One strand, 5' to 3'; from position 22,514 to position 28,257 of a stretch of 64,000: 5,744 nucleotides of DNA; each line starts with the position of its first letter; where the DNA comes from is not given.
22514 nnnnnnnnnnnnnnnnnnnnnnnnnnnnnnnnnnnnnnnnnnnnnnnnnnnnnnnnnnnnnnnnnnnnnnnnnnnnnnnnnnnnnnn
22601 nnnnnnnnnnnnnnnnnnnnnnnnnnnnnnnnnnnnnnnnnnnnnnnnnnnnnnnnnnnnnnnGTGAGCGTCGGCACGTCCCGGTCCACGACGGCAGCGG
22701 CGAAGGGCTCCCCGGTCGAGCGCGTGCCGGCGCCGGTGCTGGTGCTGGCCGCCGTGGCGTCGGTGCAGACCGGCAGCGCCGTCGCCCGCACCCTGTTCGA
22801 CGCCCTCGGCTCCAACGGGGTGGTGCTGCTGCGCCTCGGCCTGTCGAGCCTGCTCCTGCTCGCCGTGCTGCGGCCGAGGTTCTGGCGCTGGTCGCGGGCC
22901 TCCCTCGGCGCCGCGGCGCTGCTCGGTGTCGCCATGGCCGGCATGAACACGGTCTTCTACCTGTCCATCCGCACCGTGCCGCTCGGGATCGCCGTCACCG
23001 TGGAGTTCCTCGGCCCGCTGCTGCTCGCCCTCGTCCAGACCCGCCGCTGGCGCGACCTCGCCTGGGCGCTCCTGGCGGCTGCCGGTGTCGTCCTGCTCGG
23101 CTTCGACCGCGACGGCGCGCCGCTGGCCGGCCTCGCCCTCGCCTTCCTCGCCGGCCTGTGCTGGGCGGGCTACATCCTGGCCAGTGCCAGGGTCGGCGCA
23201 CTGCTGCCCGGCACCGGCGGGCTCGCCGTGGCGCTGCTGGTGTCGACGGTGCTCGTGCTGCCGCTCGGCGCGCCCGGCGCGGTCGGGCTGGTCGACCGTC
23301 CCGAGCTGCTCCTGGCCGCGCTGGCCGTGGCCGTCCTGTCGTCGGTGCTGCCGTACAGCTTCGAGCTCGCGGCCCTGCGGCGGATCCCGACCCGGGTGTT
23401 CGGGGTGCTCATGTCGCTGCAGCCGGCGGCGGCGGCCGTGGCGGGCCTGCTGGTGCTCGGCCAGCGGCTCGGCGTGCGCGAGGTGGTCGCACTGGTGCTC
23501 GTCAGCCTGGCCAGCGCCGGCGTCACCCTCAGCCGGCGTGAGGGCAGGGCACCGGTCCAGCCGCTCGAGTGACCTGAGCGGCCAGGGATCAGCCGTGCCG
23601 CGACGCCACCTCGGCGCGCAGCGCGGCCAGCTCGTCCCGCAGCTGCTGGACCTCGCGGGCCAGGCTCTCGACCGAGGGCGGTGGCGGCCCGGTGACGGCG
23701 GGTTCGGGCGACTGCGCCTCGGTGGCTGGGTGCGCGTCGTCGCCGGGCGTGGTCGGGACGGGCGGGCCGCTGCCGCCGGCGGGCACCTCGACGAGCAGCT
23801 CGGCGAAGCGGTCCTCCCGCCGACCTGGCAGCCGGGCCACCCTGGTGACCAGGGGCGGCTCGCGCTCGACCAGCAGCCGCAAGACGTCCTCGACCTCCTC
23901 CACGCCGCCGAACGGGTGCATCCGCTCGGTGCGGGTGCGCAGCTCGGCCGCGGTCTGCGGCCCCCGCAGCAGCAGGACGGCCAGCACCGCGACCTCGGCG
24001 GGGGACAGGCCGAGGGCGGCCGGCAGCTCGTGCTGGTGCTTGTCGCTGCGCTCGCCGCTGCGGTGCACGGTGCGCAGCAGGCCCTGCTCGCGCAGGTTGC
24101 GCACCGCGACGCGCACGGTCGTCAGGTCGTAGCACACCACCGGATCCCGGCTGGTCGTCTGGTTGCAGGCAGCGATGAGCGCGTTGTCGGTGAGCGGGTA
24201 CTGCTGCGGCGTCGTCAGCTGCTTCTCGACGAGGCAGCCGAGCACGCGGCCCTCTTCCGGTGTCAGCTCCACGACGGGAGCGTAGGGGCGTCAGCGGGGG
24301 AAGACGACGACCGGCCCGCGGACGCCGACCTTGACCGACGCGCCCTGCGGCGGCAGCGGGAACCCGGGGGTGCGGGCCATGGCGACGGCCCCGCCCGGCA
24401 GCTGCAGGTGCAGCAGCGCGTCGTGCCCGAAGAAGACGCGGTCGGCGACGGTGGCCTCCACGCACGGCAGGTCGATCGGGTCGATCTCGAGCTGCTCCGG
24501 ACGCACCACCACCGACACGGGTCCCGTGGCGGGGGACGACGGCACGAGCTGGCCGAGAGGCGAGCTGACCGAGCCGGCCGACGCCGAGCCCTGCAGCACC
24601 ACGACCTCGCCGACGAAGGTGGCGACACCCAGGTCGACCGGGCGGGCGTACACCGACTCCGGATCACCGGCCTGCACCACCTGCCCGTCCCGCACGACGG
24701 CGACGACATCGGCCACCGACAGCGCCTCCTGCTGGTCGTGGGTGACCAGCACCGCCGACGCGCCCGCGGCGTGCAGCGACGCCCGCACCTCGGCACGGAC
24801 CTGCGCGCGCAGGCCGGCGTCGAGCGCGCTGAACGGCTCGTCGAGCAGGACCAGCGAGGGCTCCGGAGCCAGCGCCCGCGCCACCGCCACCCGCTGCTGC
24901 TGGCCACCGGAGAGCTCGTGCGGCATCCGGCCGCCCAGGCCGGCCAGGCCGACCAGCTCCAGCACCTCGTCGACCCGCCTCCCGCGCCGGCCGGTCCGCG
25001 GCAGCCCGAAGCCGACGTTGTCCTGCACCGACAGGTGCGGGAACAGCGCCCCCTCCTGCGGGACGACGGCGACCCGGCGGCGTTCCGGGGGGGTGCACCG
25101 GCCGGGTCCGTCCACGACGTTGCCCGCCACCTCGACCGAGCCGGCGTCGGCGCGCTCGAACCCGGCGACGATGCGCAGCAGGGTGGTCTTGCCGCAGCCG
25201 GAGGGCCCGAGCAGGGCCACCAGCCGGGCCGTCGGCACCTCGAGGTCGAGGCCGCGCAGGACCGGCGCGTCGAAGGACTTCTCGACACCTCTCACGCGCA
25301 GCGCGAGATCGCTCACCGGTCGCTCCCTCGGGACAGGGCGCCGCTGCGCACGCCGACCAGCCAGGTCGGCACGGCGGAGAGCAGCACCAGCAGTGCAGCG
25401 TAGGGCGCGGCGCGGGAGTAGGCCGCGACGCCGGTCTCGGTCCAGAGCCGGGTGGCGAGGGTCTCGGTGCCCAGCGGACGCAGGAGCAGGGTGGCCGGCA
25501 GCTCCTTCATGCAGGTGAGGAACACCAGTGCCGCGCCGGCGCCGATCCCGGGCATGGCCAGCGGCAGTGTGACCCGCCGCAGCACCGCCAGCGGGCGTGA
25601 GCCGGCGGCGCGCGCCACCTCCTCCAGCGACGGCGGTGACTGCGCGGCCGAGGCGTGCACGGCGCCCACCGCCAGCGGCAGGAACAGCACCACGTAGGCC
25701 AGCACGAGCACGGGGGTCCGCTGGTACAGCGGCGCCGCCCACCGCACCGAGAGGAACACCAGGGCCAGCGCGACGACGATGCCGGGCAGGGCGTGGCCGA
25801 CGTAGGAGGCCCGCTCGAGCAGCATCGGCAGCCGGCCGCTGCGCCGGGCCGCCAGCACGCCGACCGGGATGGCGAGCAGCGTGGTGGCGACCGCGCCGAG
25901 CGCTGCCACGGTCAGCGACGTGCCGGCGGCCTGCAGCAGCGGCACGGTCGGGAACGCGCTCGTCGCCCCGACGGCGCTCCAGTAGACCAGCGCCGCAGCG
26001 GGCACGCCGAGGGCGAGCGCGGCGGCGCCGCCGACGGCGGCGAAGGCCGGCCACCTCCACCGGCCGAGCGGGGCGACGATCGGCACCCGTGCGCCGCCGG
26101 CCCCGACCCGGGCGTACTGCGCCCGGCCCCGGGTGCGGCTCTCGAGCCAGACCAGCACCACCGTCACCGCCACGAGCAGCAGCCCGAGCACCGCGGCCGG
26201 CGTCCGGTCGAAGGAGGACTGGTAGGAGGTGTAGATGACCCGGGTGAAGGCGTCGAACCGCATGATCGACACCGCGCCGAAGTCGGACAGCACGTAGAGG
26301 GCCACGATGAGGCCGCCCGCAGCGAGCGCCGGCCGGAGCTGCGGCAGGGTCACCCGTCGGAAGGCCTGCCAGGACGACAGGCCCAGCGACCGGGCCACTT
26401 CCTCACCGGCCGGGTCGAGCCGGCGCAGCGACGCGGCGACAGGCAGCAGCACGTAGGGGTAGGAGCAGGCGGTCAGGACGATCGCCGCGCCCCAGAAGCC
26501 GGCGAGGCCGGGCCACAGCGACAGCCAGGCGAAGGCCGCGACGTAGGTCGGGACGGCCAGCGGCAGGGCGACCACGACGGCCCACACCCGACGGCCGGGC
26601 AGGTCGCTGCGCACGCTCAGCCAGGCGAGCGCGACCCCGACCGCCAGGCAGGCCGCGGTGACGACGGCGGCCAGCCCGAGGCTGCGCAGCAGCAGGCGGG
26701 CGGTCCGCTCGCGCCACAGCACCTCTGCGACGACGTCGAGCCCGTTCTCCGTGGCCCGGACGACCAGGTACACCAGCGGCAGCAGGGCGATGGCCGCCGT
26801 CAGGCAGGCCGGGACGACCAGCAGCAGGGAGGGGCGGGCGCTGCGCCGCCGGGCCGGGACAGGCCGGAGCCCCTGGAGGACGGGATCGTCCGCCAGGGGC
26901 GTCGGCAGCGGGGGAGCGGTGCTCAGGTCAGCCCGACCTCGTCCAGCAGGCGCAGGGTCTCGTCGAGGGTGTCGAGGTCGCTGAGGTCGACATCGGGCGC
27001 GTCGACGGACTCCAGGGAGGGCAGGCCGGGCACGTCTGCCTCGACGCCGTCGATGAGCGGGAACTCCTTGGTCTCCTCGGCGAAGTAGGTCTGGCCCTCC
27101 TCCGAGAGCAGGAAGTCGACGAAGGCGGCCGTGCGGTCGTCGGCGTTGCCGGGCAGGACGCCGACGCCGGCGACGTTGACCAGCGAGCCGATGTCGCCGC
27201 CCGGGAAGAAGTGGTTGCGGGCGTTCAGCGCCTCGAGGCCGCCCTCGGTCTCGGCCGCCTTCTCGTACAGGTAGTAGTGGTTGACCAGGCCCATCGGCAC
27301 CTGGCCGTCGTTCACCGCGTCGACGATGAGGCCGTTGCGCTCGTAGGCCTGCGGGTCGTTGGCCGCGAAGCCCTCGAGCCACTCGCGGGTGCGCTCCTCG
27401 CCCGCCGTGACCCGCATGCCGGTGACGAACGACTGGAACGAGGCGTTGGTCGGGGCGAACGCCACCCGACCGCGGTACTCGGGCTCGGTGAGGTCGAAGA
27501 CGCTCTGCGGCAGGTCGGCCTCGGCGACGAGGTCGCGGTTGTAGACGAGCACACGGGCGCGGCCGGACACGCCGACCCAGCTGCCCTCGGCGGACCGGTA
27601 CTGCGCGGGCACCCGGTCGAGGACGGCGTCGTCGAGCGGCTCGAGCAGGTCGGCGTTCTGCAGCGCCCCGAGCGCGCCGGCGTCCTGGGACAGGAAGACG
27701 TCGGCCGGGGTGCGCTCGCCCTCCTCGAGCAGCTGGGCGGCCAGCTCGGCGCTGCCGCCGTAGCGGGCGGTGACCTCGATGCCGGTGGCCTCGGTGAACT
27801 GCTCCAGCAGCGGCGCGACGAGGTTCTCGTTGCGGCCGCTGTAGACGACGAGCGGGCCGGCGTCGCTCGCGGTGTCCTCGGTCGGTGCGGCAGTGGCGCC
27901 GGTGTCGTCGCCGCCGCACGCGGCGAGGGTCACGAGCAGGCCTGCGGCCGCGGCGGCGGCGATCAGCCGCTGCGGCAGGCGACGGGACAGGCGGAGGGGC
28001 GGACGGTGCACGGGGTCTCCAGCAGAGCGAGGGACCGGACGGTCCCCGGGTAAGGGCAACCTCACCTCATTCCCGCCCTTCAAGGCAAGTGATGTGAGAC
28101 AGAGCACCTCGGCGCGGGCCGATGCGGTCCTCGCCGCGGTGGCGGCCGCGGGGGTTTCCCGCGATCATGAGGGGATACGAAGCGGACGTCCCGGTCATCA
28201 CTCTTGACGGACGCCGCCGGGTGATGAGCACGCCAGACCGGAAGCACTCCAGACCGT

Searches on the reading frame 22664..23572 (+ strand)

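Call 53: search_protein_families(library=pfam, proteins=[window:22664-23572:+], max_evalue=0.00001)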
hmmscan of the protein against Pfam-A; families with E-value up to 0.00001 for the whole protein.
window:22664-23572:+ (302 aa): 1 family
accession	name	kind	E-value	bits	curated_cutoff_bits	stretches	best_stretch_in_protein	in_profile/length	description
PF00892.27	EamA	-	9.6e-16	58.7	28.2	1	155-287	2-133/135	EamA-like transporter family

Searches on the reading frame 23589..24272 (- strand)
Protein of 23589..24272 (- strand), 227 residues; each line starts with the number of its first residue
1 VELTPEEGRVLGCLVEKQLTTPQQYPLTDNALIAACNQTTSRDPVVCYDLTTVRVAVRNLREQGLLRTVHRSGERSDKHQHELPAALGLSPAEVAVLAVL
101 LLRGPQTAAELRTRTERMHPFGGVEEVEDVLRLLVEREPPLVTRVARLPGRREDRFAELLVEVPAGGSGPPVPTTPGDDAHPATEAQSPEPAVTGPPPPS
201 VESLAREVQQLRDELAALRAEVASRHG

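Call 53: search_protein_families(library=pfam, proteins=[window:23589-24272:-], max_evalue=0.00001)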
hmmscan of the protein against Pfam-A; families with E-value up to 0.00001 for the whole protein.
window:23589-24272:- (227 aa): 1 family
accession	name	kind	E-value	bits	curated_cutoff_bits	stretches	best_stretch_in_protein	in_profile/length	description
PF04337.18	DUF480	-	5.9e-55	185.9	25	1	3-151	1-149/149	Protein of unknown function, DUF480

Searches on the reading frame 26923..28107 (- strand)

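Call 53: search_protein_families(library=pfam, proteins=[window:26923-28107:-], max_evalue=0.00001)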
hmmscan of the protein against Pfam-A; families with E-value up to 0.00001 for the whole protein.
window:26923-28107:- (394 aa): 4 families
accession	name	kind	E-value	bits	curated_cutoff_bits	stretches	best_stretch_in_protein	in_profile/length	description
PF13343.11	SBP_bac_6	-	4e-28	99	24.6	1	134-372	3-238/245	Bacterial extracellular solute-binding protein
PF13416.11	SBP_bac_8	-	3.5e-21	76.7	27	1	101-358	3-268/279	Bacterial extracellular solute-binding protein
PF01547.30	SBP_bac_1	-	8.4e-18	65.8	26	1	95-339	9-306/307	Bacterial extracellular solute-binding protein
PF13531.11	SBP_bac_11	-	4.8e-17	62.9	25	1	87-343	3-222/227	Bacterial extracellular solute-binding protein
